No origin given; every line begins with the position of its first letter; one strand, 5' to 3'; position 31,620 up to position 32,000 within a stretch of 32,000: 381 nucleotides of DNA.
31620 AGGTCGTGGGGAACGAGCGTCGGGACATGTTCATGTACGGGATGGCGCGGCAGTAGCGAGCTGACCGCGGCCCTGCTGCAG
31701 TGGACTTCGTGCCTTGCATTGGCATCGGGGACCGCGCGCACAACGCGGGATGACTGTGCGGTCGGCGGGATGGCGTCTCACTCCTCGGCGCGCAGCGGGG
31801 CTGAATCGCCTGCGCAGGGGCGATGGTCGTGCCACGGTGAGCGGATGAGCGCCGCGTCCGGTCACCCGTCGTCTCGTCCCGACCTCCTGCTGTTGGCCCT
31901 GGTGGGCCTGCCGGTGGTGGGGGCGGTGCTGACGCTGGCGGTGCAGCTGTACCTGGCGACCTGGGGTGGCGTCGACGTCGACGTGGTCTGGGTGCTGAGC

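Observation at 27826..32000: Repeat-punctuated single-gene cassette array in a lower-GC island (top candidate for an undescribed system)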

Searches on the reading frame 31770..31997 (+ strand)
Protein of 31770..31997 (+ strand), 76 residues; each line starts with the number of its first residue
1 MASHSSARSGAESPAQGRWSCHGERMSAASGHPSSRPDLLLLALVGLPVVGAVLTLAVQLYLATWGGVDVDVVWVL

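Call 14: search_protein_families(library=pfam, proteins=[window:31770-31997:+], max_evalue=0.1)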
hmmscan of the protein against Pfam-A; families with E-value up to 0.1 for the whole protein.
window:31770-31997:+ (76 aa): 0 families
